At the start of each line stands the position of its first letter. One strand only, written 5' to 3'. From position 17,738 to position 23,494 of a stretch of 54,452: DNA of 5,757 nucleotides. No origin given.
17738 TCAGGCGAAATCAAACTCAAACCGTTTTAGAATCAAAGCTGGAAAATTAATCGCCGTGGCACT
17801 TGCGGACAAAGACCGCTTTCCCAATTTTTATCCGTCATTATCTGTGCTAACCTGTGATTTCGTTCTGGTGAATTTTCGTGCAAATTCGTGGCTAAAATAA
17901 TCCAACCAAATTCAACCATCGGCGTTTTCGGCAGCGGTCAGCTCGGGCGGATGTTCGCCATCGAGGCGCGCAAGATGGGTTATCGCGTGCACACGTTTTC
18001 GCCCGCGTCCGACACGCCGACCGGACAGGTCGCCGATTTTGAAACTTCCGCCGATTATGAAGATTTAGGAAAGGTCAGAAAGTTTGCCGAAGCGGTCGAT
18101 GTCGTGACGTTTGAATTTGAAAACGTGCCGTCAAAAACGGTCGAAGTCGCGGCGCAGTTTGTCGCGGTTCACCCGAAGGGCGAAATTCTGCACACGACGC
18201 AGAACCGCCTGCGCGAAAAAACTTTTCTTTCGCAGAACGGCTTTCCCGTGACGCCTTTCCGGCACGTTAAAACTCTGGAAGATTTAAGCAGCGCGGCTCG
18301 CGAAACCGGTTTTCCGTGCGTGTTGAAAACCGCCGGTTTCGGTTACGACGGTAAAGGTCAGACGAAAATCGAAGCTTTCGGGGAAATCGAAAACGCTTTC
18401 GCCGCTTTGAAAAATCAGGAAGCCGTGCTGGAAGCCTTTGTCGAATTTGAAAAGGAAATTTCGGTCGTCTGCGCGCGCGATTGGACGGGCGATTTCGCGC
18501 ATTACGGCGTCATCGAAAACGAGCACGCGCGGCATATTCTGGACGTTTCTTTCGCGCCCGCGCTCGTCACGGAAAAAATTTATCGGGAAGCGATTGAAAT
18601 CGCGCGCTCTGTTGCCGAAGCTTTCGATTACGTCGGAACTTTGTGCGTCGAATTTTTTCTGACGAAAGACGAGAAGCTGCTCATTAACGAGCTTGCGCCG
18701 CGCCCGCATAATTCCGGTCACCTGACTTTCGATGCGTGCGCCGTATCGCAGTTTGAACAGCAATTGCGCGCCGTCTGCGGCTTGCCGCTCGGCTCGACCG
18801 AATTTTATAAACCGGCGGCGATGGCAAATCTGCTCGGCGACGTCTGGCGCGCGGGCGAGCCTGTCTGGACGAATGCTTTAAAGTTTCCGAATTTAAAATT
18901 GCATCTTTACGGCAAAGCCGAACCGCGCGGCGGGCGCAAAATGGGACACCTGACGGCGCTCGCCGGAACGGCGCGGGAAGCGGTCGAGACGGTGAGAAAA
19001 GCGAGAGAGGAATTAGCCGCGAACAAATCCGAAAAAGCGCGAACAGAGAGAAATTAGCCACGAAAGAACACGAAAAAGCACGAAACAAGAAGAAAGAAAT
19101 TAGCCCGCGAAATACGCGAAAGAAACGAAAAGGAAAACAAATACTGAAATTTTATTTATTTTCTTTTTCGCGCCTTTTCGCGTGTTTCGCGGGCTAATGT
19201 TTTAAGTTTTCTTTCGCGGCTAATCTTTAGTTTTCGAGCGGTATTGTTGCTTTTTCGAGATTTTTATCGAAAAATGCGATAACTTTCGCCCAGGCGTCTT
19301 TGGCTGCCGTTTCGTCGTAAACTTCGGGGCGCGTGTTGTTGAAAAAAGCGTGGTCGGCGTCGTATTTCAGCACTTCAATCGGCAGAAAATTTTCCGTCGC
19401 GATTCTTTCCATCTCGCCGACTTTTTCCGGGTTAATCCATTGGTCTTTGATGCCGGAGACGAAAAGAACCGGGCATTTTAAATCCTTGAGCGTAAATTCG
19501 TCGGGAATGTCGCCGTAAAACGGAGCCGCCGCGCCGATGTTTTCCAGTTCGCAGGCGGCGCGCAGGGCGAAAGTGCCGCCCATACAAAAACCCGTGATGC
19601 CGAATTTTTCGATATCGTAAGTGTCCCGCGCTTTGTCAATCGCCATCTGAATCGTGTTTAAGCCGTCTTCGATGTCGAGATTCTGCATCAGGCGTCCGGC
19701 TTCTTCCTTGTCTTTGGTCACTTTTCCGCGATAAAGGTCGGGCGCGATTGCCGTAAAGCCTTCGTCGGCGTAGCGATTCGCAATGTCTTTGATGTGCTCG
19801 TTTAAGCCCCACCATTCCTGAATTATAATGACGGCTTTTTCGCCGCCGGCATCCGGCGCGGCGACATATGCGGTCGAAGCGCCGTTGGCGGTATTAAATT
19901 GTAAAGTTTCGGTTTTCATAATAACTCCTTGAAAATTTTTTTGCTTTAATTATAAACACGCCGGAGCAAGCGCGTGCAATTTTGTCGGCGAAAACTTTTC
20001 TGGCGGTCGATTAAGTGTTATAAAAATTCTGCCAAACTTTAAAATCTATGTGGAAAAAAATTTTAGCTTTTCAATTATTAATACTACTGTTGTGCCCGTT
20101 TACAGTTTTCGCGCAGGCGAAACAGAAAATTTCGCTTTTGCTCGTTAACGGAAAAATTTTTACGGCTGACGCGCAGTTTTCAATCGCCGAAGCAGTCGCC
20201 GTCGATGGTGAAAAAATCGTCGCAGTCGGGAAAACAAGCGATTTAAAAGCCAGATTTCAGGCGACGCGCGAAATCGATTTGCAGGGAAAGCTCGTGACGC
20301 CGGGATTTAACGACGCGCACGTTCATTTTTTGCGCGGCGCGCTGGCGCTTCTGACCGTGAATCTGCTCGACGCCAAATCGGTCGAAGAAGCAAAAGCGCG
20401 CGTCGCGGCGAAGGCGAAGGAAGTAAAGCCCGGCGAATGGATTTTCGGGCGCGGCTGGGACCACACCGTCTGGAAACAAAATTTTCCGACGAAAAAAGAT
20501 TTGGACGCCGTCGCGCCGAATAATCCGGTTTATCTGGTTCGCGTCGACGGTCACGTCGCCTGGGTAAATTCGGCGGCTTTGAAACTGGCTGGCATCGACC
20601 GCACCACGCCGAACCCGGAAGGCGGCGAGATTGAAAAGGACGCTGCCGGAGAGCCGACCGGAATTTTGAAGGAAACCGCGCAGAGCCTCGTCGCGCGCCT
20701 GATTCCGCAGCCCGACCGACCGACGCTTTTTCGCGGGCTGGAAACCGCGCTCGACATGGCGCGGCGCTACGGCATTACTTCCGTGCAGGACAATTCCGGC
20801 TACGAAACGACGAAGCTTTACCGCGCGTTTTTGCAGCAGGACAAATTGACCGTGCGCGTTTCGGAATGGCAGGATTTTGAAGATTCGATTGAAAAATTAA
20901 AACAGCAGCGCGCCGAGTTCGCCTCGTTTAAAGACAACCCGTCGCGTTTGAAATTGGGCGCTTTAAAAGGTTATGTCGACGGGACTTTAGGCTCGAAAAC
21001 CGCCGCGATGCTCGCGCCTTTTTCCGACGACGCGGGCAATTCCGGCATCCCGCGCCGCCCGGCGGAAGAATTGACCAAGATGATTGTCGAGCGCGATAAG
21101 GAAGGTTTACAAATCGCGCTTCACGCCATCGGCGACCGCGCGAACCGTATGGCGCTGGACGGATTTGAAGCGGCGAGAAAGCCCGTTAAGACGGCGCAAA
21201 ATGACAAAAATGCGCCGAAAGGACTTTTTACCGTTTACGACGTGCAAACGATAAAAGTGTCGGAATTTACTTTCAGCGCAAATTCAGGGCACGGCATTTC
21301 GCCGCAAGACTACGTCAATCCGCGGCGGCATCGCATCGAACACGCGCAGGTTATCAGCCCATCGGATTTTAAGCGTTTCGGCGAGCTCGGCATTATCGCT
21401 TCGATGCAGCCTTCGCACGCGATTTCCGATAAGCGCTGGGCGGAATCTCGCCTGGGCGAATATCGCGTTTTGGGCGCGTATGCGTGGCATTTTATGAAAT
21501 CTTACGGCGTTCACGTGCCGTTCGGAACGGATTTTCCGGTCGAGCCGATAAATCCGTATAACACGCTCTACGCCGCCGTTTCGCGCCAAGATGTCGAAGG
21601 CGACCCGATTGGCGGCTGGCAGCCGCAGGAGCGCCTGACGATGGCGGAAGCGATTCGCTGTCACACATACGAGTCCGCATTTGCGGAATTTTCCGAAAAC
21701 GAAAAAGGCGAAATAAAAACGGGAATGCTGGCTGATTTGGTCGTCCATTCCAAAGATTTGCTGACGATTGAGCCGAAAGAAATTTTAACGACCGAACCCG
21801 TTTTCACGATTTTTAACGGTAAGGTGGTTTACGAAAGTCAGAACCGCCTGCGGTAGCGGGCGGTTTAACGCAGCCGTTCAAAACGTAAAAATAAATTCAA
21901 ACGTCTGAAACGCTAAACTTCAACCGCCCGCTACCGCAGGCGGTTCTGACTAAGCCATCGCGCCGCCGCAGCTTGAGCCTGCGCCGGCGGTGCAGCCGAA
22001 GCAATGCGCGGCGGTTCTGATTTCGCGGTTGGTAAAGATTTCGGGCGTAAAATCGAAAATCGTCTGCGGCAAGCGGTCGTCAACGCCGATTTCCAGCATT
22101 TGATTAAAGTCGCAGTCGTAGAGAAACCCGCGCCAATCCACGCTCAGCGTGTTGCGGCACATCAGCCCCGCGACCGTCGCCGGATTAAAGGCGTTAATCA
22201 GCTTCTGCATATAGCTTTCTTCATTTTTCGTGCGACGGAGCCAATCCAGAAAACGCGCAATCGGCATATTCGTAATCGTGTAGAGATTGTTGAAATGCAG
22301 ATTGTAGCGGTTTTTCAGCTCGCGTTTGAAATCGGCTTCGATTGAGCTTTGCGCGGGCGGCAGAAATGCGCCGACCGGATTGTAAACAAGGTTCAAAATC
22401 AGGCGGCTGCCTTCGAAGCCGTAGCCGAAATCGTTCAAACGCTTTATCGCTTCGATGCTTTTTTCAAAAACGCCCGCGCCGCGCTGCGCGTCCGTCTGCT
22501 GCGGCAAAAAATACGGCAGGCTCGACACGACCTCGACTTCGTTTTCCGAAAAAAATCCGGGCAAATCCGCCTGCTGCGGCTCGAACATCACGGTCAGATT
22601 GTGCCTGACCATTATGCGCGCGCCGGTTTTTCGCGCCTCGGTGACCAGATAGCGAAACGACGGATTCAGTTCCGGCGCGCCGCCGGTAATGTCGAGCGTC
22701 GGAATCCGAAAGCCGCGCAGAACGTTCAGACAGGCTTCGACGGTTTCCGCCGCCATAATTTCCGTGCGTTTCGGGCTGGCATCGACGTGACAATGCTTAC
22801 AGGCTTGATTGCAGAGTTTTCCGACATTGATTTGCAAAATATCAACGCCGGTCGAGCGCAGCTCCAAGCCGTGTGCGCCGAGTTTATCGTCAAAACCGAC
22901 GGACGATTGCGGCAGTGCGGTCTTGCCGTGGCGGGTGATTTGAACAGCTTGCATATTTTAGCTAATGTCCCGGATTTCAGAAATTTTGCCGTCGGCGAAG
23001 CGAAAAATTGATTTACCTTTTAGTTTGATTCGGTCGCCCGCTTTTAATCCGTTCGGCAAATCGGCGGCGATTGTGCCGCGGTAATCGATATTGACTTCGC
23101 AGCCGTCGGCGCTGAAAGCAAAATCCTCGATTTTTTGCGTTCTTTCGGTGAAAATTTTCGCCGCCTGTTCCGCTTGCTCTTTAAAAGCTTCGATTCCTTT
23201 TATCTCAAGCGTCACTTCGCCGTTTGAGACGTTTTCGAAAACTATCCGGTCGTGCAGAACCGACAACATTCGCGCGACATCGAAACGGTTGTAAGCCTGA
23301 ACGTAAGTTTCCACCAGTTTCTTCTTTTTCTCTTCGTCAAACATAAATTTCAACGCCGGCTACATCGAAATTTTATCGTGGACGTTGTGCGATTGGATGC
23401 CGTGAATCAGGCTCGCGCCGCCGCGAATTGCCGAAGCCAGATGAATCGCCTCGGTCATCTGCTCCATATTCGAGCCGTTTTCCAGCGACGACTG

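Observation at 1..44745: Many intergenic gaps hold a long near-perfect hairpin whose arms are 7-10-nt tandem units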

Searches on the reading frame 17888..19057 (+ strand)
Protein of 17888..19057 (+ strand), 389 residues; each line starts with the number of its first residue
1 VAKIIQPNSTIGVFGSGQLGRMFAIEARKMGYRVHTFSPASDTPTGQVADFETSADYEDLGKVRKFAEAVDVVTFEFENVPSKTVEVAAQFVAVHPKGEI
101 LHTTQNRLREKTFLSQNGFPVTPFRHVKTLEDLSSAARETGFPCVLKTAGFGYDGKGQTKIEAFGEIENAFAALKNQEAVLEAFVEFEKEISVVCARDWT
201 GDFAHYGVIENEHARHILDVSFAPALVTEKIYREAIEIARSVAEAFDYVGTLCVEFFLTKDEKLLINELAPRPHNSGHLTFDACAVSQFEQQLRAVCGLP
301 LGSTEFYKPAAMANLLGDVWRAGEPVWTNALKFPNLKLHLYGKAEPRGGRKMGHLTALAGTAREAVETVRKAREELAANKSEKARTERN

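Call 9: search_protein_families(library=ncbifam, proteins=[window:17888-19057:+])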
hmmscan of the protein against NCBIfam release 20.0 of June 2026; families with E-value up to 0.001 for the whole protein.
window:17888-19057:+ (389 aa): 26 families (the best 25 are shown)
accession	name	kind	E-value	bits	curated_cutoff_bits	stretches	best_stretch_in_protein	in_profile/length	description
NF004677.0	PRK06019.1-3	equivalog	1.6e-134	448.6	441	1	3-378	6-386/389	5-(carboxyamino)imidazole ribonucleotide synthase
NF004676.0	PRK06019.1-2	equivalog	1.1e-132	442.5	387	1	3-361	5-359/363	5-(carboxyamino)imidazole ribonucleotide synthase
NF004675.0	PRK06019.1-1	equivalog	2.1e-123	411.8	375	1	2-372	3-370/375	5-(carboxyamino)imidazole ribonucleotide synthase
NF004679.0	PRK06019.1-5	equivalog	1.9e-121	405.4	326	1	9-379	3-372/376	5-(carboxyamino)imidazole ribonucleotide synthase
TIGR01161.1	purK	equivalog_domain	1.7e-115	386.2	318.4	1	10-363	1-357/362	5-(carboxyamino)imidazole ribonucleotide synthase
NF004680.0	PRK06019.1-6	equivalog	7.4e-82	275.2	327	1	8-377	17-392/405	5-(carboxyamino)imidazole ribonucleotide synthase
NF004678.0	PRK06019.1-4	equivalog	3.5e-55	187.2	444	1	11-379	4-342/355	5-(carboxyamino)imidazole ribonucleotide synthase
NF006766.0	PRK09288.1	equivalog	4.5e-54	183.7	339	1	10-379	14-393/396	formate-dependent phosphoribosylglycinamide formyltransferase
TIGR01142.1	purT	equivalog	7.5e-47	160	502.15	1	13-375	4-376/380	phosphoribosylglycinamide formyltransferase 2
NF006287.0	PRK08463.1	equivalog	6.1e-10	38.5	775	1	82-295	91-315/479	acetyl-CoA carboxylase subunit A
NF009554.0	PRK12999.1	equivalog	6.4e-10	37.5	965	1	92-296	105-320/1147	pyruvate carboxylase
NF053643.1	Ddl_archaea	equivalog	8.6e-10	38.1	500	1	98-293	98-292/367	putative pseudomurein biosynthesis ATP-grasp protein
TIGR01235.1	pyruv_carbox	equivalog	1.6e-09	35.8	1114.45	1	89-303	98-323/1143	pyruvate carboxylase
NF006367.0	PRK08591.1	subfamily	5e-09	35.4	597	1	88-301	97-321/451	acetyl-CoA carboxylase biotin carboxylase subunit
TIGR00514.1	accC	equivalog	5.5e-09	35.4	626.5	1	89-301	98-321/449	acetyl-CoA carboxylase biotin carboxylase subunit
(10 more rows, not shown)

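Call 10: find_related_loci(query=window:17888-19057:+, collection=genome_contigs, flank=10000)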
Query window:17888-19057:+ (389 aa) in genome_contigs; peptide patterns used: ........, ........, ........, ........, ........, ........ (x = any residue, [..] = any of these).
599 stretches matched a pattern (row limit reached: there are more); 581 encode a relative of the query (tblastn E <= 1e-3); the best 80 are kept; 80 distinct loci.
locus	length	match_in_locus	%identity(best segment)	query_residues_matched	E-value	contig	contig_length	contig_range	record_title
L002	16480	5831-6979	87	5-387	0e+0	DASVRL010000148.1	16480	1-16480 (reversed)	MAG TPA_asm: Pyrinomonadaceae bacterium isolate SMAG_U3235 k141_513503, whole genome shotgun sequence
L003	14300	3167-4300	79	4-381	0e+0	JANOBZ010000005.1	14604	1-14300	MAG: Acidobacteriota bacterium isolate VAR_17_metabat_90 VAR_17_k141_2355491, whole genome shotgun sequence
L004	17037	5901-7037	78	1-379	0e+0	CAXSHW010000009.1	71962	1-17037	MAG: uncultured Pyrinomonadaceae bacterium isolate private_X4_metawrap_bin.3 genome assembly, contig: private_X4_metawra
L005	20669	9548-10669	79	3-376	0e+0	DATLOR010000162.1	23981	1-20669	MAG TPA_asm: Pyrinomonadaceae bacterium isolate SMAG_U13831 k141_2069785, whole genome shotgun sequence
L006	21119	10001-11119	79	4-376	0e+0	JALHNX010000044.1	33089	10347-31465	MAG: Pyrinomonadaceae bacterium isolate Bin_76_1 c_000000006013, whole genome shotgun sequence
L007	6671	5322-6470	77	1-383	0e+0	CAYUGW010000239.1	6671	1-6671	MAG TPA_asm: uncultured Blastocatellaceae bacterium isolate SRP072547_co1_437 genome assembly, contig: NODE_25056_length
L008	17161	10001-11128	75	1-376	0e+0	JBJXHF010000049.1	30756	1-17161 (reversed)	MAG: Pyrinomonadaceae bacterium isolate F1F2.bin.113 k127_1367763, whole genome shotgun sequence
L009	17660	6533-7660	75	1-376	0e+0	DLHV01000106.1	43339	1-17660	MAG TPA_asm: Chloracidobacterium sp. UBA7659 UBA7659_contig_42094, whole genome shotgun sequence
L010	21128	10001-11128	76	1-376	0e+0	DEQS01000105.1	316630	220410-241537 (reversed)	MAG TPA_asm: Chloracidobacterium sp. UBA3360 UBA3360_contig_166, whole genome shotgun sequence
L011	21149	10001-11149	73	3-385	0e+0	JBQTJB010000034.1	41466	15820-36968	MAG: Blastocatellia bacterium isolate SAW49 c_000000337085, whole genome shotgun sequence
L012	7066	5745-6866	77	3-376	0e+0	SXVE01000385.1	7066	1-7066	MAG: Acidobacteria bacterium isolate F1-140-MAGs169 F1-140__c347719, whole genome shotgun sequence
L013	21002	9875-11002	74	1-376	0e+0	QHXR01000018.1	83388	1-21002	MAG: Acidobacteria bacterium isolate gp4 AA15 14_0903_13_30cm_scaffold_2195595_curated, whole genome shotgun sequence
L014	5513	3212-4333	73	3-376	0e+0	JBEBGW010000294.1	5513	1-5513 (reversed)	MAG: Pyrinomonadaceae bacterium isolate ATF_6 NODE_10327_length_5513_cov_2.814001, whole genome shotgun sequence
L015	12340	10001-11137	71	3-381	0e+0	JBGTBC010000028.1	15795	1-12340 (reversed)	MAG: Pyrinomonadaceae bacterium isolate JTS-AC88 k141_3604797, whole genome shotgun sequence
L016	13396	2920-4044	71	3-377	0e+0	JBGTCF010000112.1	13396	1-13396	MAG: Pyrinomonadaceae bacterium isolate JTS-RE113 k141_5807310, whole genome shotgun sequence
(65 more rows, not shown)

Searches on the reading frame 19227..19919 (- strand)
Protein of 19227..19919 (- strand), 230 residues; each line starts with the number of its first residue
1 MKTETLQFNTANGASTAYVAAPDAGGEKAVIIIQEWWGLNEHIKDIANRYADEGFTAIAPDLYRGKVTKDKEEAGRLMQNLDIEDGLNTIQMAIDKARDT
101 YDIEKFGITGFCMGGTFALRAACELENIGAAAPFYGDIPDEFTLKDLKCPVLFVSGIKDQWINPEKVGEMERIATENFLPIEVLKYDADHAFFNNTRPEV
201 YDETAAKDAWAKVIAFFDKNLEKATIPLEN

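Call 9: search_protein_families(library=ncbifam, proteins=[window:19227-19919:-])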
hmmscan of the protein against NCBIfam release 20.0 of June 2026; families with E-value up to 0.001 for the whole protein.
window:19227-19919:- (230 aa): 4 families
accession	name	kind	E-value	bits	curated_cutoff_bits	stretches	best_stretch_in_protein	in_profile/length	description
NF041440.1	hydrolase_YghX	exception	1.5e-29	103.1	460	1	5-221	70-292/292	YghX family hydrolase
NF047920.1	lactonase_UilS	equivalog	8.2e-09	35.6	400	1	21-128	17-122/285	UilS family quorum-quenching N-acyl-homoserine lactonase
TIGR01836.1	PHA_synth_III_C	subfamily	6.3e-05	22.1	365.3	1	76-121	107-153/350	class III poly(R)-hydroxyalkanoic acid synthase subunit PhaC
NF051441.1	BisHyethTerphBdeA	equivalog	0.00016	21.1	520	1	12-156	84-219/305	bis(hydroxyethyl) terephthalate hydrolase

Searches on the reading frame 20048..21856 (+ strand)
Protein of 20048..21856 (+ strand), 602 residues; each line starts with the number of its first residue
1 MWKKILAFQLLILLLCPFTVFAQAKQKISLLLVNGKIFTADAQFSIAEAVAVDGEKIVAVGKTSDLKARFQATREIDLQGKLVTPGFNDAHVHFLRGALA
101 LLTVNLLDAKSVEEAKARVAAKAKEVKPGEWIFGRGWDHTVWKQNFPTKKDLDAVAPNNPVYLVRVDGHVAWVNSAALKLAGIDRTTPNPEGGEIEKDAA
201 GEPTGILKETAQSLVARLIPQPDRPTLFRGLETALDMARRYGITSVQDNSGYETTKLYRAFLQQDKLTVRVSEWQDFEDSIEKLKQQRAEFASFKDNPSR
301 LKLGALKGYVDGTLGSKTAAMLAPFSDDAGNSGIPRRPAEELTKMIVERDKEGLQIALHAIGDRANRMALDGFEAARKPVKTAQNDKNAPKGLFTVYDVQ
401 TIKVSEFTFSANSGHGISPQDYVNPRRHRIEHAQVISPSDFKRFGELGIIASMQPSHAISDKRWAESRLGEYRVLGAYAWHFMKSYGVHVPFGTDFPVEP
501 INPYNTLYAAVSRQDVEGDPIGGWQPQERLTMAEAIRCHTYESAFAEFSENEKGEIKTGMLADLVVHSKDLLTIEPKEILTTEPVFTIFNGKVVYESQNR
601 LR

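Call 72: search_protein_families(library=pfam, proteins=[window:20048-21856:+])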
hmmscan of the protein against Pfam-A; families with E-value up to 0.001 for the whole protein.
window:20048-21856:+ (602 aa): 3 families
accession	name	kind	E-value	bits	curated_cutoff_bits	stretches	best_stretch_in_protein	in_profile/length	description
PF07969.17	Amidohydro_3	-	5.9e-110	369.4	29.7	2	74-379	1-299/472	Amidohydrolase family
PF01979.26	Amidohydro_1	-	1.4e-07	31.6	25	0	473-594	228-345/345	Amidohydrolase family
PF22039.1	HUTI_composite_bact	-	3e-07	30.3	25.5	1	49-70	2-23/26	Imidazolonepropionase-like composite domain, bacteria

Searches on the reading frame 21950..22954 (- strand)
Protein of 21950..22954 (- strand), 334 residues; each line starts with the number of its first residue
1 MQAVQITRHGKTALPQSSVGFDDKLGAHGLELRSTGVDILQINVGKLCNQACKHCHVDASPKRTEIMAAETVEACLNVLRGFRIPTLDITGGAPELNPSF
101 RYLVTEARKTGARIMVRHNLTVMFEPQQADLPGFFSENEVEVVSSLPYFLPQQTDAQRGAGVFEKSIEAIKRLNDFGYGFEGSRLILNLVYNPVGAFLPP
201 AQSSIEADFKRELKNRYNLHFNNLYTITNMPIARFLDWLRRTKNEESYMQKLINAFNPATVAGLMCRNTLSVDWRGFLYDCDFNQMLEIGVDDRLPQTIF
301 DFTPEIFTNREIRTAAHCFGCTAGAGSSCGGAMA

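Call 72: search_protein_families(library=pfam, proteins=[window:21950-22954:-])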
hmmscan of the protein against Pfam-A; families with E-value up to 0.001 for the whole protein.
window:21950-22954:- (334 aa): 2 families
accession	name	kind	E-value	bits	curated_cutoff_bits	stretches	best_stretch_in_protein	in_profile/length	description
PF12345.13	DUF3641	-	6e-55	185.4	24.9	1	198-332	1-134/134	Protein of unknown function (DUF3641)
PF04055.27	Radical_SAM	-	1.4e-07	32.2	29.5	1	42-178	1-141/166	Radical SAM superfamily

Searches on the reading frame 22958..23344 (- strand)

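Call 72: search_protein_families(library=pfam, proteins=[window:22958-23344:-])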
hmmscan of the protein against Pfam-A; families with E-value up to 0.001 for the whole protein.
window:22958-23344:- (128 aa): 2 families
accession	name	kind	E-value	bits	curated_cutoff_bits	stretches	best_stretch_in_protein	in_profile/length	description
PF12680.13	SnoaL_2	-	8.5e-15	55.7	27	1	11-123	1-101/102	SnoaL-like domain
PF07366.18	SnoaL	-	2.9e-10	40.5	28.4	1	9-127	2-116/126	SnoaL-like polyketide cyclase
